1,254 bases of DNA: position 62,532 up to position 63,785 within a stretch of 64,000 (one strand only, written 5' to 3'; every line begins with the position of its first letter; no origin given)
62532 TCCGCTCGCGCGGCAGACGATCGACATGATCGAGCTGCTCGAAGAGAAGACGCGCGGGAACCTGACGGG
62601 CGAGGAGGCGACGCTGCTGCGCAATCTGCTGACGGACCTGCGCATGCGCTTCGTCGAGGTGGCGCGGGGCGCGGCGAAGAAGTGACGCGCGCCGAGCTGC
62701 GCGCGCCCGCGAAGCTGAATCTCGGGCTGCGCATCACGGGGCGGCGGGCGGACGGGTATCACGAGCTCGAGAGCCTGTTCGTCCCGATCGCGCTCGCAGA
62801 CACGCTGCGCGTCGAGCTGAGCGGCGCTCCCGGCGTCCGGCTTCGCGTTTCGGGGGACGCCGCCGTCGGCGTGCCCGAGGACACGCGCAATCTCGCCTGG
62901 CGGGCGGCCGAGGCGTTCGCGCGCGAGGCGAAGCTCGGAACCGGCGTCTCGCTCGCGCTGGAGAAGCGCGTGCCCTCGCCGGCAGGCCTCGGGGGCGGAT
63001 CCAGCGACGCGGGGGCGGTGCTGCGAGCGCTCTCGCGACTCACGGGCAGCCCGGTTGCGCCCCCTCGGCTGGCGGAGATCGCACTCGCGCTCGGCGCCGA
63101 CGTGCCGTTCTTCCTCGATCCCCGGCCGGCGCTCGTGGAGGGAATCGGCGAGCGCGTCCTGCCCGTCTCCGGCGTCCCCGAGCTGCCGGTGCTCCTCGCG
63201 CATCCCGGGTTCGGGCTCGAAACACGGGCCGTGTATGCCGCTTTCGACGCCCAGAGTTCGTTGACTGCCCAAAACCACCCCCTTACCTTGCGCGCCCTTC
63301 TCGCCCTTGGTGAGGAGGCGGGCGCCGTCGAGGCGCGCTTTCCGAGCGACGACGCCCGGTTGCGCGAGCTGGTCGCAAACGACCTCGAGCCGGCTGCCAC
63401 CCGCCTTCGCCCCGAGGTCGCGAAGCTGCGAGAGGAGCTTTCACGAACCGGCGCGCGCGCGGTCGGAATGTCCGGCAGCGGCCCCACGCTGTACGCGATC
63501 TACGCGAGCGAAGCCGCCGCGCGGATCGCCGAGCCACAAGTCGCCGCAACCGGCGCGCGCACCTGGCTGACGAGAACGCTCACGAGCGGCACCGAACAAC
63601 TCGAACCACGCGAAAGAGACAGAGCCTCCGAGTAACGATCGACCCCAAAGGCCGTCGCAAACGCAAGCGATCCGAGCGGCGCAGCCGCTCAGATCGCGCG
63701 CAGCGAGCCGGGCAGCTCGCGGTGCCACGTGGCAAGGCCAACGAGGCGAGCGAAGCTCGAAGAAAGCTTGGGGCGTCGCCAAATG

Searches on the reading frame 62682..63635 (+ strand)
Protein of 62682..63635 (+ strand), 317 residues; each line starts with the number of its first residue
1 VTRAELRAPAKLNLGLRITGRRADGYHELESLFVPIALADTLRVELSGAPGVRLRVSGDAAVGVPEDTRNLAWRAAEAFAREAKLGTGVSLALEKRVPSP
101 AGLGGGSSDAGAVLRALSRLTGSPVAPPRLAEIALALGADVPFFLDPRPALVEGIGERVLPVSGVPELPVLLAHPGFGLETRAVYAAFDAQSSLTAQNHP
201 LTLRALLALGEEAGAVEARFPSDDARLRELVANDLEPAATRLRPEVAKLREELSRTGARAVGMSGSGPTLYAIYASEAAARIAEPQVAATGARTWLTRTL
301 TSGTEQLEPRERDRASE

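Call 26: search_protein_families(library=pfam, proteins=[window:62682-63635:+], max_evalue=0.01)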
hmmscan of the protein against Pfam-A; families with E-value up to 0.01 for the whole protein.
window:62682-63635:+ (317 aa): 2 families
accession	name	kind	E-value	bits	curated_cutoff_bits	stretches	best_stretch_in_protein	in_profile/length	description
PF00288.32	GHMP_kinases_N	-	2.5e-14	53.7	22.3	1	70-145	1-84/87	GHMP kinases N terminal domain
PF08544.19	GHMP_kinases_C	-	8.1e-14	52.2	21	1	223-291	9-83/85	GHMP kinases C terminal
